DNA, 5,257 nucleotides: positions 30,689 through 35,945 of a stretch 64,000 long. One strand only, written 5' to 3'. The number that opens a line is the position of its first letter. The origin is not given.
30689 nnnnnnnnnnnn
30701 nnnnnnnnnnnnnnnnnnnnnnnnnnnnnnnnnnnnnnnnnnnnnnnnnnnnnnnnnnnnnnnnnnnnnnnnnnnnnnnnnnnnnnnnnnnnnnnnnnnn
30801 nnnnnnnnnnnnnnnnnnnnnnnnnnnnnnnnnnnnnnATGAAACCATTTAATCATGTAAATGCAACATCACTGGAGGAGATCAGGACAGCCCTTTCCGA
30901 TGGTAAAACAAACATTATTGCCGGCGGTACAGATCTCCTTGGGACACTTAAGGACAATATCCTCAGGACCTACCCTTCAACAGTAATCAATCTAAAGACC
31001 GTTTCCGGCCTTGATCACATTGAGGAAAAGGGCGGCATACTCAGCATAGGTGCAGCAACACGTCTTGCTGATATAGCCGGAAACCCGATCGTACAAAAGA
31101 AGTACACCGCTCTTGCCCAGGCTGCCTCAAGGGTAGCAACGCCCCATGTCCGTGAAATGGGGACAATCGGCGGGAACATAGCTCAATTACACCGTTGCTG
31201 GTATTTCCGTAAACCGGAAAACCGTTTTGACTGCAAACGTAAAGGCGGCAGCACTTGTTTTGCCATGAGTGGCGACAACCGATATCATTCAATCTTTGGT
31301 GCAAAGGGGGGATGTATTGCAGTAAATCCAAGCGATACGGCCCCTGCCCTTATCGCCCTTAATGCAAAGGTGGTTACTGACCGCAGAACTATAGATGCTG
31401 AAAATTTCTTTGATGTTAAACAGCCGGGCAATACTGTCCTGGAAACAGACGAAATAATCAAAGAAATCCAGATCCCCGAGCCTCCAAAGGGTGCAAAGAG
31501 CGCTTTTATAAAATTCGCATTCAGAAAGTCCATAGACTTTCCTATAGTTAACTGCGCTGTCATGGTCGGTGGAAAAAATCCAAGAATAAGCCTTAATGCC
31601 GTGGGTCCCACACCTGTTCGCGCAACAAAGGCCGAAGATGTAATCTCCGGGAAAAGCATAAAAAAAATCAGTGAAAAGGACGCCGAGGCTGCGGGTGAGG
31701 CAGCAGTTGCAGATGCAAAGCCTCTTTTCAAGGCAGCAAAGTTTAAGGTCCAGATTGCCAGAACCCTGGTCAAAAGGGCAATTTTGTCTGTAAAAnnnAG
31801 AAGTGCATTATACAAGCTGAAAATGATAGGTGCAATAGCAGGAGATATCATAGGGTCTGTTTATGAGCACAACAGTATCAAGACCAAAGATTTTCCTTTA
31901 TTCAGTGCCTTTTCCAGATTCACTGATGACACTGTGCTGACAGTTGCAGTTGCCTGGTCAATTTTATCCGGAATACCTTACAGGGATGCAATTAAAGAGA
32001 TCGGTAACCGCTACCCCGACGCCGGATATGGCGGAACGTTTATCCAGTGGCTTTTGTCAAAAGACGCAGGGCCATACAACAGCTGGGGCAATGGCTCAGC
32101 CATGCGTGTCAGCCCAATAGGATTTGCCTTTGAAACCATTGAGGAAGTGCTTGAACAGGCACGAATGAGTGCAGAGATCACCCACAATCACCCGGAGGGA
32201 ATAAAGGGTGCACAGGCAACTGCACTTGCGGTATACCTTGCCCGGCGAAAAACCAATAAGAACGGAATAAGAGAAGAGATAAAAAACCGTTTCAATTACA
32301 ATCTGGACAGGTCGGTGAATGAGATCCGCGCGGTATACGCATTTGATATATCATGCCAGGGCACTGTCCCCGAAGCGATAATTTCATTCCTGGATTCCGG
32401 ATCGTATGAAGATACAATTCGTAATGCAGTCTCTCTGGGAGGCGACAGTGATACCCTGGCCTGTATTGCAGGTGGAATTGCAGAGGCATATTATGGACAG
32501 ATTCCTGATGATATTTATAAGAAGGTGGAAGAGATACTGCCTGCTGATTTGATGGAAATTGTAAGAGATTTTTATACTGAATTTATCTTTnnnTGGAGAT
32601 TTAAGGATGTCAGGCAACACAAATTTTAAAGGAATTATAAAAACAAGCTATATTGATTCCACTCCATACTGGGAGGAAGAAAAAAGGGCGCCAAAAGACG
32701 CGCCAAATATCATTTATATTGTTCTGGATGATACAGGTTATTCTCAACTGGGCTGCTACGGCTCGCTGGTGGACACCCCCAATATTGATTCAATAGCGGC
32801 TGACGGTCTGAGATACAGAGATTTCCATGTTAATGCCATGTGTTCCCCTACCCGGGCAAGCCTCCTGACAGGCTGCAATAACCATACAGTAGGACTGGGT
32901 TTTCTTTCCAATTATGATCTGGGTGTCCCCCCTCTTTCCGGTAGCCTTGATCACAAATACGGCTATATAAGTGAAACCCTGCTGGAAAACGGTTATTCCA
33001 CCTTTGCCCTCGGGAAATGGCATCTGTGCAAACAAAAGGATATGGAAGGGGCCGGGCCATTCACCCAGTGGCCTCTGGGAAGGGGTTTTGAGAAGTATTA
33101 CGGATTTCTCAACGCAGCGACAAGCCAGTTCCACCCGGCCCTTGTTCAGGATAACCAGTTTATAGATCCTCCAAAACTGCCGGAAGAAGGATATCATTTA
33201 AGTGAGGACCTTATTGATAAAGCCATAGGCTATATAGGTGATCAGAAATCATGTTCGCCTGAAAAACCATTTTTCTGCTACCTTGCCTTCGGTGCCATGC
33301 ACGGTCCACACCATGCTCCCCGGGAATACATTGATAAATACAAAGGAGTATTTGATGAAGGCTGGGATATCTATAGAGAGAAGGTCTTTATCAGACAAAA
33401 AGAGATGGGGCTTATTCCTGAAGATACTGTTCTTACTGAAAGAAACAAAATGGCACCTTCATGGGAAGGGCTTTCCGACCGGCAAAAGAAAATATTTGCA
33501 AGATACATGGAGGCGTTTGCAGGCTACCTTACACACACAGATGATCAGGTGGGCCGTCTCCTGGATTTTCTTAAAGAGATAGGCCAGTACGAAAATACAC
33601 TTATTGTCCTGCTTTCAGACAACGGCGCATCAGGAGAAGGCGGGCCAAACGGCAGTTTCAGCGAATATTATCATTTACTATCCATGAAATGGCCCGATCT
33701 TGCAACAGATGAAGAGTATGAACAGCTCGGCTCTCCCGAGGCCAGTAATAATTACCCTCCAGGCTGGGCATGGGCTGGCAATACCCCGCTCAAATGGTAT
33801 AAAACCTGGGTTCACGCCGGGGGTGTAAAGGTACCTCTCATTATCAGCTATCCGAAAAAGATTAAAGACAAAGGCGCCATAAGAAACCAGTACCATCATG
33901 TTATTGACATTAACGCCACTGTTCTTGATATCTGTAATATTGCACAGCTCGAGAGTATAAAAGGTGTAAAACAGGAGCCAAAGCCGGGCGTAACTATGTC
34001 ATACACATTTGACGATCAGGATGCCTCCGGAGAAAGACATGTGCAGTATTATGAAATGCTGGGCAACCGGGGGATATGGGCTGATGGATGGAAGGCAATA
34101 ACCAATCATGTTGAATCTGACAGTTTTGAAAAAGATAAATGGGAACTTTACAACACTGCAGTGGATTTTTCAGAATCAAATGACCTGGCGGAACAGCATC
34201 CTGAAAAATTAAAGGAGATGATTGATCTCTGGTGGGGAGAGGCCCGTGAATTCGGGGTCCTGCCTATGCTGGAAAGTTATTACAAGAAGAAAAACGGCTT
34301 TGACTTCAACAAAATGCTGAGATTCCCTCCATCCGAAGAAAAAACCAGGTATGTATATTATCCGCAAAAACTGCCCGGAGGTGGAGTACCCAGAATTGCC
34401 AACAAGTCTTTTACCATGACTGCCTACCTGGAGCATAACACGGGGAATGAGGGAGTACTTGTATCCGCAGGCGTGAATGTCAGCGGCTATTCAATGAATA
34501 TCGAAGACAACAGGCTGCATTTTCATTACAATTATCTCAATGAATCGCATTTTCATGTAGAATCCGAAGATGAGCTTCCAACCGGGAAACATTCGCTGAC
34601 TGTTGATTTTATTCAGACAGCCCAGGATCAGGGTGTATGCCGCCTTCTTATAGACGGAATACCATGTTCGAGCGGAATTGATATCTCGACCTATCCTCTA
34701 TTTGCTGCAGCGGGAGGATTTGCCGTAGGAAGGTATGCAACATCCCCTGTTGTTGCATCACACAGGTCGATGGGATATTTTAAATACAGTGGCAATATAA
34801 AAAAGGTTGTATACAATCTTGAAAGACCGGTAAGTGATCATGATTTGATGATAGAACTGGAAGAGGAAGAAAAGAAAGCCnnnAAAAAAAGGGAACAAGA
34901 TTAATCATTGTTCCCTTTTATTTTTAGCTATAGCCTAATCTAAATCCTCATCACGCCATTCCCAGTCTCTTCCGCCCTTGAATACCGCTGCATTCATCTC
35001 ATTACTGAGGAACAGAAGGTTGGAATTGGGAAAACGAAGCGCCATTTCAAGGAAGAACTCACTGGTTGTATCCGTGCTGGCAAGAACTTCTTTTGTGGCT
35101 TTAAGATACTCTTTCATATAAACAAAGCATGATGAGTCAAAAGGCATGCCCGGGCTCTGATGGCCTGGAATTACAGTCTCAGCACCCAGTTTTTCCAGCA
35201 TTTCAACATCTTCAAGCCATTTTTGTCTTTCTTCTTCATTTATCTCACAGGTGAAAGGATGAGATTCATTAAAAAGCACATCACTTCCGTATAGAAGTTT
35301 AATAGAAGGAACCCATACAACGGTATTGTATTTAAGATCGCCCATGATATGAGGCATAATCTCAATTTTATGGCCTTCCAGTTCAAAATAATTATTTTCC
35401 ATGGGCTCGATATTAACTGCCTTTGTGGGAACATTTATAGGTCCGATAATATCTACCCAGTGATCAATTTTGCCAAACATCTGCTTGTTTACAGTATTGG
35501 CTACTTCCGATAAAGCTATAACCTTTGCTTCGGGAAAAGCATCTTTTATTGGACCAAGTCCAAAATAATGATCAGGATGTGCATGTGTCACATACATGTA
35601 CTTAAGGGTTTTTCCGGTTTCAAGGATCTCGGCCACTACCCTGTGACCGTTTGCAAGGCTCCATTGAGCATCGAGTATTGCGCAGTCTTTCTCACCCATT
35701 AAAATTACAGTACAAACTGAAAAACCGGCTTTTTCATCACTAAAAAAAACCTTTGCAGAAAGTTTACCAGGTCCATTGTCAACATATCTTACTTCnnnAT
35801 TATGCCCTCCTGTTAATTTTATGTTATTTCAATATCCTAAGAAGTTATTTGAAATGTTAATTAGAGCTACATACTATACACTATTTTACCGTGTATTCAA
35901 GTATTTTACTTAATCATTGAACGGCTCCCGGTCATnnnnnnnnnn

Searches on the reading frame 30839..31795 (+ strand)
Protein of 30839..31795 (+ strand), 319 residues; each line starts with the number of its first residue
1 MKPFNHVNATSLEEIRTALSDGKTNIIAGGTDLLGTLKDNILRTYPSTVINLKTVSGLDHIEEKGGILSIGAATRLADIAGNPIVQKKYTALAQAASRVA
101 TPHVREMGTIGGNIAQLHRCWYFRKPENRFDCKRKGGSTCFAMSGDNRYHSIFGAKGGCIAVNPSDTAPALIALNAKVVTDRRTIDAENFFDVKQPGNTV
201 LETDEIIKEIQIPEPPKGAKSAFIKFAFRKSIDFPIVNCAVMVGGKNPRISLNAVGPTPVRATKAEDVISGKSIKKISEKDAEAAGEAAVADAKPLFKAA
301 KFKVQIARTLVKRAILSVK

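Call 3: search_protein_families(library=pfam, proteins=[window:30839-31795:+], max_evalue=1)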
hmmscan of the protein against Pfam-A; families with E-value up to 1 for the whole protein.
window:30839-31795:+ (319 aa): 2 families
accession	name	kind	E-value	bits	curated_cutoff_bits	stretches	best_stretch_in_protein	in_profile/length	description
PF00941.27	FAD_binding_5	-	7.2e-38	130.5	27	1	4-214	3-169/170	FAD binding domain in molybdopterin dehydrogenase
PF03450.22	CO_deh_flav_C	-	3e-10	40.6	25.5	1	225-317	4-101/102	CO dehydrogenase flavoprotein C-terminal domain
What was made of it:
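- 30839..31798 (+): Medium FAD subunit, 319 aa, with a four-Cys loop (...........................GGC) of the HcrB/PaoB [4Fe-4S] type. Pfam FAD_binding_5 and CO_deh_flav_C (call 3).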

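Call 12: search_protein_families(library=ncbifam, proteins=[window:30839-31795:+], max_evalue=0.01)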
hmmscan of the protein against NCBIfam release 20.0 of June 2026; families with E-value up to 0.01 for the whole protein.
window:30839-31795:+ (319 aa): 7 families
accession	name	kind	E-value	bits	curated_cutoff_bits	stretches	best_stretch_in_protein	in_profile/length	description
NF043083.1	XdhB_XDHase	equivalog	5e-42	144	310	2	159-316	116-281/289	xanthine dehydrogenase subunit XdhB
NF041019.1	glyceraldDH_beta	equivalog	3.9e-39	134.6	350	2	4-117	6-118/280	glyceraldehyde dehydrogenase subunit beta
NF007427.0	PRK09971.1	equivalog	1.4e-38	132.7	287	2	159-316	116-281/292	xanthine dehydrogenase FAD-binding subunit XdhB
TIGR03195.1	4hydrxCoA_B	equivalog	1.2e-36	126.5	404.55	1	3-251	4-248/321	4-hydroxybenzoyl-CoA reductase subunit beta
TIGR02963.1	xanthine_xdhA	equivalog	3.8e-26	91.8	467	2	157-316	297-466/468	xanthine dehydrogenase small subunit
TIGR03199.1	pucC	equivalog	4.6e-17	62.2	306.05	1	25-116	18-108/264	xanthine dehydrogenase subunit C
TIGR03312.1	Se_sel_red_FAD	hypoth_equivalog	7.9e-13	48.2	241.5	2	26-116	26-108/257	molybdopterin-dependent oxidoreductase FAD-binding subunit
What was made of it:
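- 30839..31798 (+): TIGR03195 matches as one stretch, 3-251 (call 12).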

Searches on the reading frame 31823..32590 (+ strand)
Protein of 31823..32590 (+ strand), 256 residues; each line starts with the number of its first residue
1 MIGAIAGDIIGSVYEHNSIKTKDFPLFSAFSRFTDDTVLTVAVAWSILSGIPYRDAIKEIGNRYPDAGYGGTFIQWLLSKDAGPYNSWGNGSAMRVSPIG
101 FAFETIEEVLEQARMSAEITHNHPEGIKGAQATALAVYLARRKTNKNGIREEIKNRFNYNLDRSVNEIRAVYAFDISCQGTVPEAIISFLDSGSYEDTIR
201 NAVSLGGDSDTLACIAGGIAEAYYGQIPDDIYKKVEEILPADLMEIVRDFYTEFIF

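Call 3: search_protein_families(library=pfam, proteins=[window:31823-32590:+], max_evalue=1)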
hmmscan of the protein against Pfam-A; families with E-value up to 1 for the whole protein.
window:31823-32590:+ (256 aa): 1 family
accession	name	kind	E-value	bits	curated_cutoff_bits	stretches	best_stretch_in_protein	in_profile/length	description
PF03747.19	ADP_ribosyl_GH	-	8.7e-37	127.8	26.2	1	1-228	3-285/287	ADP-ribosylglycohydrolase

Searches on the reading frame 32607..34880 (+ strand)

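Call 5: search_protein_families(library=pfam, proteins=[window:32607-34880:+], max_evalue=0.001)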
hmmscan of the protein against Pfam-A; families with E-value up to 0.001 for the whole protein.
window:32607-34880:+ (758 aa): 3 families
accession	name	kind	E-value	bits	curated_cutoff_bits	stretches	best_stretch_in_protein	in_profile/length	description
PF00884.28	Sulfatase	-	4.6e-55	187.5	25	1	33-444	1-300/301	Sulfatase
PF16347.10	SGSH_C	-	2.4e-08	34.7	29.3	1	398-531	6-135/154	N-sulphoglucosamine sulphohydrolase, C-terminal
PF01663.27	Phosphodiest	-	0.00035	20.7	23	0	291-342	171-222/342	Type I phosphodiesterase / nucleotide pyrophosphatase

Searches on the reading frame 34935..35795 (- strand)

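Call 5: search_protein_families(library=pfam, proteins=[window:34935-35795:-], max_evalue=0.001)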
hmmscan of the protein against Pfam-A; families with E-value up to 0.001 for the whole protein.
window:34935-35795:- (286 aa): 1 family
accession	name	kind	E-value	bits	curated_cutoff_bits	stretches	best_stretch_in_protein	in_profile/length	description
PF00753.33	Lactamase_B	-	2e-14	54.4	22.7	1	24-212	4-196/196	Metallo-beta-lactamase superfamily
